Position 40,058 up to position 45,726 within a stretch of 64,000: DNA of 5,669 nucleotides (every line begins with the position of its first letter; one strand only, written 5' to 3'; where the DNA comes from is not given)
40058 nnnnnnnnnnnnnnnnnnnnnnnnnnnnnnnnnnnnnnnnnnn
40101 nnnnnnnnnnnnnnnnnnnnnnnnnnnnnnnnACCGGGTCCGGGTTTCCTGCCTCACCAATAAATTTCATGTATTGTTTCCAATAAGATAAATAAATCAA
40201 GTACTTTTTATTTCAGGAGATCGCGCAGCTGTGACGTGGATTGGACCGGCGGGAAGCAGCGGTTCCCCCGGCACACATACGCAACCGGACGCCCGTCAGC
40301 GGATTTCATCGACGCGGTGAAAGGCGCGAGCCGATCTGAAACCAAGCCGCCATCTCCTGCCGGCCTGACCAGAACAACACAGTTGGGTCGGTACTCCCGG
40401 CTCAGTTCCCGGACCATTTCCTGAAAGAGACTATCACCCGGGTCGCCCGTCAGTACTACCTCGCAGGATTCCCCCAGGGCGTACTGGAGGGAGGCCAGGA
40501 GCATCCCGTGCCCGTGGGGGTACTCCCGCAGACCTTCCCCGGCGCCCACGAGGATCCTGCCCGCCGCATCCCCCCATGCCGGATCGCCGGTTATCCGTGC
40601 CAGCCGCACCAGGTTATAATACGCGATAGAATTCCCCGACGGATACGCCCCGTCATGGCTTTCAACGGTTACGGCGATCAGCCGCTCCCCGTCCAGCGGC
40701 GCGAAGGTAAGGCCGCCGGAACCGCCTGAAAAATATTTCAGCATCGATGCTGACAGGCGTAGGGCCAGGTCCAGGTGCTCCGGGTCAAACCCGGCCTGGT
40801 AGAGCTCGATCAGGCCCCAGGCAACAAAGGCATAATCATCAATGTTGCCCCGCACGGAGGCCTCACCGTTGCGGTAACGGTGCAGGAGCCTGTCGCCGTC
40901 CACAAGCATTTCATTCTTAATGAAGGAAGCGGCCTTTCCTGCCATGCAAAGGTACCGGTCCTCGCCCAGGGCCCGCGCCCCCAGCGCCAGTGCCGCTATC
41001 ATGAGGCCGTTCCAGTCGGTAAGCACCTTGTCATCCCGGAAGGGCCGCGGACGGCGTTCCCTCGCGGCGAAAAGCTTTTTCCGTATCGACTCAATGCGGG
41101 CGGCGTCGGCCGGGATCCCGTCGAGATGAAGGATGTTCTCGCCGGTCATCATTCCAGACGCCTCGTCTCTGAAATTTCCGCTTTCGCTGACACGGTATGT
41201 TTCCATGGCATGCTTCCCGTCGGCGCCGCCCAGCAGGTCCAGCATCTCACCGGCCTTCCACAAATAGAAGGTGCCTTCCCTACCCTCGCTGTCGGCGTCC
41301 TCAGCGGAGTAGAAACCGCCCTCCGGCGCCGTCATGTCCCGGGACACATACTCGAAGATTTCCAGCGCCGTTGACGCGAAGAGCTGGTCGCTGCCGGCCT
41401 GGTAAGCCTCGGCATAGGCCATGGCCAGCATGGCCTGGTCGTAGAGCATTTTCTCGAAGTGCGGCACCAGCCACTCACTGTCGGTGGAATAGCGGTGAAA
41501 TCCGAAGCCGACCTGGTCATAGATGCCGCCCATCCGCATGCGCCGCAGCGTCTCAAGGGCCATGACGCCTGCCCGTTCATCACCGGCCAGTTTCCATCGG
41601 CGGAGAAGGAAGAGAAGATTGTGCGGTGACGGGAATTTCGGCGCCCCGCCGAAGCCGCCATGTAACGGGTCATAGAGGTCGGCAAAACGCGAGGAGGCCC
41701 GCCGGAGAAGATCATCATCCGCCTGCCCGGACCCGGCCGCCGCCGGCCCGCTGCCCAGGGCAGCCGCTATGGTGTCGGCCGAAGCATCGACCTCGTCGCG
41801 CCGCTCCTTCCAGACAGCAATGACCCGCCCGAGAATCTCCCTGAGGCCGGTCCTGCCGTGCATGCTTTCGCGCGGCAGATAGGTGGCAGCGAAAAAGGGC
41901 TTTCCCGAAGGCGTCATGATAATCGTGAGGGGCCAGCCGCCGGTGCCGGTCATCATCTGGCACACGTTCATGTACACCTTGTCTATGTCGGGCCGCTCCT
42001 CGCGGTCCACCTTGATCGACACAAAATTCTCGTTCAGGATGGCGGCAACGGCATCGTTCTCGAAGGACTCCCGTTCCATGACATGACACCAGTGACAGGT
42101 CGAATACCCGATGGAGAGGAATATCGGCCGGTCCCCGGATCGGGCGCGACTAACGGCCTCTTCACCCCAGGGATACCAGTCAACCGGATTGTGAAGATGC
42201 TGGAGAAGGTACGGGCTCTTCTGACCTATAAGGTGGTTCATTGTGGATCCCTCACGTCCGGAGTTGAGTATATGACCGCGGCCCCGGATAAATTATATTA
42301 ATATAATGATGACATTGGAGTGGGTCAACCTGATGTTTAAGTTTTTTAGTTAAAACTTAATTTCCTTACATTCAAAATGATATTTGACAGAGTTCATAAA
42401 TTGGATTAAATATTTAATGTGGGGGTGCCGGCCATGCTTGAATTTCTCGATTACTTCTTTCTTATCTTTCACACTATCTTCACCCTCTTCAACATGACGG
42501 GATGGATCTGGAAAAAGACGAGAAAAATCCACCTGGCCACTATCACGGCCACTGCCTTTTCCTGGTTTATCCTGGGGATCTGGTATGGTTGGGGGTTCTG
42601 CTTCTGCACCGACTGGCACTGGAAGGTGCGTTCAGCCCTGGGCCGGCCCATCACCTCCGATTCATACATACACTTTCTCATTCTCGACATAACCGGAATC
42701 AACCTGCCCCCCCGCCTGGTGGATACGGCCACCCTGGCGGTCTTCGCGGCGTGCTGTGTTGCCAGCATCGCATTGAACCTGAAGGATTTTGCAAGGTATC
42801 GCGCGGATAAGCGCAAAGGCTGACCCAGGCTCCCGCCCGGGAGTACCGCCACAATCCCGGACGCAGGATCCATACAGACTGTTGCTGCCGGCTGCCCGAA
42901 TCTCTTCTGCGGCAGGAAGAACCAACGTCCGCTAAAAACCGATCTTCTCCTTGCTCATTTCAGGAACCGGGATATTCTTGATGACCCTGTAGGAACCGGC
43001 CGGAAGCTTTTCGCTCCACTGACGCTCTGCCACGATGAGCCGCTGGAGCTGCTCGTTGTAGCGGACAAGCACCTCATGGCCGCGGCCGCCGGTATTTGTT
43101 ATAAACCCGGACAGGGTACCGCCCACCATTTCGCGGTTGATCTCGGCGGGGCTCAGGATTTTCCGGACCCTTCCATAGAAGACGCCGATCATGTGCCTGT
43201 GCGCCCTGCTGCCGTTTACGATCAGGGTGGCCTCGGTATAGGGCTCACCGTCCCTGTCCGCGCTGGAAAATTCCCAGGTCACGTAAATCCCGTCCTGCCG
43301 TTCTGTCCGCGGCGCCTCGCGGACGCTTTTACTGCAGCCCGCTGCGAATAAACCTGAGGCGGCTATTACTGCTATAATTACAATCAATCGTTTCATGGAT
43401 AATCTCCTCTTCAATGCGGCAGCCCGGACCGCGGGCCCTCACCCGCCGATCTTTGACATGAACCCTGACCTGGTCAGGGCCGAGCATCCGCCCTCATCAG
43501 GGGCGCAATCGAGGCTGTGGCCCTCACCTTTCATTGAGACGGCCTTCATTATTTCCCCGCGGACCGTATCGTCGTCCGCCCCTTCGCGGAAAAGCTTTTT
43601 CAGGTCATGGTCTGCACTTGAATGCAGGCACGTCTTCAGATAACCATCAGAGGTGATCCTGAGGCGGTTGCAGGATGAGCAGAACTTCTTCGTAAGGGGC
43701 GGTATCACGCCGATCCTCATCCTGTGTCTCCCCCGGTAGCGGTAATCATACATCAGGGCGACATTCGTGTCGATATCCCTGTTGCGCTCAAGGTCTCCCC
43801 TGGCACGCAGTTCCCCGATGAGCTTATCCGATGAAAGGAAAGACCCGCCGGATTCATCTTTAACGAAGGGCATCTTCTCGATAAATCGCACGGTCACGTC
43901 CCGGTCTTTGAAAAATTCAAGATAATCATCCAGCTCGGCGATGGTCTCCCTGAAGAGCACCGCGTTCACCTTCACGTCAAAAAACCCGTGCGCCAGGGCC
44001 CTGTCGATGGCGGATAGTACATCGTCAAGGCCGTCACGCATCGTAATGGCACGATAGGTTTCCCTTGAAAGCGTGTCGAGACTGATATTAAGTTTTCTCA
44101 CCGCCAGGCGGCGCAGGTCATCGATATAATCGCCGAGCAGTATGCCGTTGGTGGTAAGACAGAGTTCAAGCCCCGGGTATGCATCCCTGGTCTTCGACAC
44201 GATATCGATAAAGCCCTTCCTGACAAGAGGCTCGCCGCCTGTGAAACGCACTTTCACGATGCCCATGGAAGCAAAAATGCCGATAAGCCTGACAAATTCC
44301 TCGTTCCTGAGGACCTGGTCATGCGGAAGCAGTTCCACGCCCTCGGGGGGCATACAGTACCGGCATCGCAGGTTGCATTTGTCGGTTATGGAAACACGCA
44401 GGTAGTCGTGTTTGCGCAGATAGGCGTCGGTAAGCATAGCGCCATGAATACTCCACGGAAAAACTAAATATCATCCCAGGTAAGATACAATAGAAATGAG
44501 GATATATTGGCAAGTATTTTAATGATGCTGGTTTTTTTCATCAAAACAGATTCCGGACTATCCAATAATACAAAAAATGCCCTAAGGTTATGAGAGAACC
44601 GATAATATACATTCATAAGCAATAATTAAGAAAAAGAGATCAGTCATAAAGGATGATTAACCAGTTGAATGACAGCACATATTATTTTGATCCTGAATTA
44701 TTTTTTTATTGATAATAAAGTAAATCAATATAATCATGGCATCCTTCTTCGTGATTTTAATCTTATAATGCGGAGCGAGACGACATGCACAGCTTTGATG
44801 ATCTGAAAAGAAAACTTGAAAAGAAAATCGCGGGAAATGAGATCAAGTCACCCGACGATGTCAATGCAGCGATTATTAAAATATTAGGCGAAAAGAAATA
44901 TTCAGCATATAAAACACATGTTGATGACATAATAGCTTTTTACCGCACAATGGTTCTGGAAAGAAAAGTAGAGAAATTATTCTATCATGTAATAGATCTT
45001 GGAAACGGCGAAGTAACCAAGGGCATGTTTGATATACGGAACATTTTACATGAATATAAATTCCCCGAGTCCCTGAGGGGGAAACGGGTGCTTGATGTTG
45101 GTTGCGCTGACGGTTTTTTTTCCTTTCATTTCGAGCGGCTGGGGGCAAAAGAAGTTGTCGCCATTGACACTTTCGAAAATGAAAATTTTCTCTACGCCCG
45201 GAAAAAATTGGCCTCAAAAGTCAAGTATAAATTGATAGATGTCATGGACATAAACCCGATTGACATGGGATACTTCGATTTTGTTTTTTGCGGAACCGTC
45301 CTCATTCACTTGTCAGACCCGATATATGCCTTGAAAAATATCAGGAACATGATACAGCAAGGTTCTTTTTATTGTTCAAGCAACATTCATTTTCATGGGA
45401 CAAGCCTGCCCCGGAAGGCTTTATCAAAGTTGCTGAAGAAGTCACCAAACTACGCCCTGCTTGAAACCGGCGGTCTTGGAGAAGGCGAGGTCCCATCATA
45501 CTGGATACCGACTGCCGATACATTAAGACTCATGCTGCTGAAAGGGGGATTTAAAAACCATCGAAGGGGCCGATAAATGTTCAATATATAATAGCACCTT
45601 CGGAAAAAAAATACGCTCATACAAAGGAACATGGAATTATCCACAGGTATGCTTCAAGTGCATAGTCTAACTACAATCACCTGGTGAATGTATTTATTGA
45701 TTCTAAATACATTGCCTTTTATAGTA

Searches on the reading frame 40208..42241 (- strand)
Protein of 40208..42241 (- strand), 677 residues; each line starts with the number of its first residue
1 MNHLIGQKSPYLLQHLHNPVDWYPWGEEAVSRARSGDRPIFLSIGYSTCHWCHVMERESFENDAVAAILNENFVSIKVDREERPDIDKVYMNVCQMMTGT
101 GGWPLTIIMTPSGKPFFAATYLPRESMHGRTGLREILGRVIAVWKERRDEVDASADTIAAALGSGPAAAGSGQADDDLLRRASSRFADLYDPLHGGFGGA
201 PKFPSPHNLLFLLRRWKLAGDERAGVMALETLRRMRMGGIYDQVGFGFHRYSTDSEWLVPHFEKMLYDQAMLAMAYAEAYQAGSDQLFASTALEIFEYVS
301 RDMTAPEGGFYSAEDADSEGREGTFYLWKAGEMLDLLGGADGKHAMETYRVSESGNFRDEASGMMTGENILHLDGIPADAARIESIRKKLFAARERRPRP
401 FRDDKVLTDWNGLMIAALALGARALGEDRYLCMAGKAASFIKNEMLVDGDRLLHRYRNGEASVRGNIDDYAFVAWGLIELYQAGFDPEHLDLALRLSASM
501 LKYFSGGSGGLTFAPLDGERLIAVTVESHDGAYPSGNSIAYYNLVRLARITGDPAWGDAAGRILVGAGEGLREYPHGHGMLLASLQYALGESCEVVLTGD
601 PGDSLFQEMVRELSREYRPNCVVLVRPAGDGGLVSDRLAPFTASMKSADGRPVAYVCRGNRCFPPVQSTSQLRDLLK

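Call 4: search_protein_families(library=pfam, proteins=[window:40208-42241:-], max_evalue=0.01)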
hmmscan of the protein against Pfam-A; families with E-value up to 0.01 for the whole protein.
window:40208-42241:- (677 aa): 3 families
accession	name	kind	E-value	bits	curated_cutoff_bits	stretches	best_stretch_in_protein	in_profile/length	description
PF03190.21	Thioredox_DsbH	-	1.5e-75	253.1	27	1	2-162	2-162/163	Protein of unknown function, DUF255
PF13899.12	Thioredoxin_7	-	1.1e-10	41.9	27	1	21-85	1-65/83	Thioredoxin-like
PF07221.17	GlcNAc_2-epim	-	0.0097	15.6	23.4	0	262-315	76-128/347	N-acylglucosamine 2-epimerase (GlcNAc 2-epimerase)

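Call 73: search_protein_families(library=padloc, proteins=[window:40208-42241:-], max_evalue=0.001)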
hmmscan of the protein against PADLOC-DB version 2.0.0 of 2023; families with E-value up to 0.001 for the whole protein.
window:40208-42241:- (677 aa): 0 families

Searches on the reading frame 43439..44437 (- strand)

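Call 4: search_protein_families(library=pfam, proteins=[window:43439-44437:-], max_evalue=0.01)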
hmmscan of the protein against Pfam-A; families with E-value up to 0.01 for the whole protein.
window:43439-44437:- (332 aa): 3 families
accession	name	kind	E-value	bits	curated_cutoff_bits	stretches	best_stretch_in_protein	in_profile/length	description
PF04055.27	Radical_SAM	-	1.4e-32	113.6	29.5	1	15-175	1-165/166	Radical SAM superfamily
PF06463.18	Mob_synth_C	-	1.7e-27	96.3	37.4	1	182-308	2-127/128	Molybdenum Cofactor Synthesis C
PF13353.11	Fer4_12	-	3.6e-06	27.8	22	1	19-121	13-114/137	4Fe-4S single cluster domain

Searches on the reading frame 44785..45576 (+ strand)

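Call 4: search_protein_families(library=pfam, proteins=[window:44785-45576:+], max_evalue=0.01)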
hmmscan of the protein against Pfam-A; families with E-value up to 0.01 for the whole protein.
window:44785-45576:+ (263 aa): 9 families
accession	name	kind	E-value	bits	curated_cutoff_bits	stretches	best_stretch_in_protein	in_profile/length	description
PF08241.18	Methyltransf_11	-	3.3e-12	47.3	21.2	1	103-195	1-92/95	Methyltransferase domain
PF08003.17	Methyltransf_9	-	6.6e-10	38.9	23.8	1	96-194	113-213/315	Protein of unknown function (DUF1698)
PF13489.12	Methyltransf_23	-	8.5e-10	39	27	1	93-199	17-118/164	Methyltransferase domain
PF13649.12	Methyltransf_25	-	1.2e-09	39.2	27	1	102-193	1-96/97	Methyltransferase domain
PF13847.12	Methyltransf_31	-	1.3e-09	38.3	27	1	99-218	4-124/145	Methyltransferase domain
PF08242.18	Methyltransf_12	-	8.4e-09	36.5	30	1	103-193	1-95/98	Methyltransferase domain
PF01728.25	FtsJ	-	7.2e-06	26.5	24.1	1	78-169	3-97/181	FtsJ-like methyltransferase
PF03848.20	TehB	-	0.0012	18.7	20.4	1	98-189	30-120/193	Tellurite resistance protein TehB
PF06325.19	PrmA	-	0.004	17.1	22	1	98-129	161-192/296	Ribosomal protein L11 methyltransferase (PrmA)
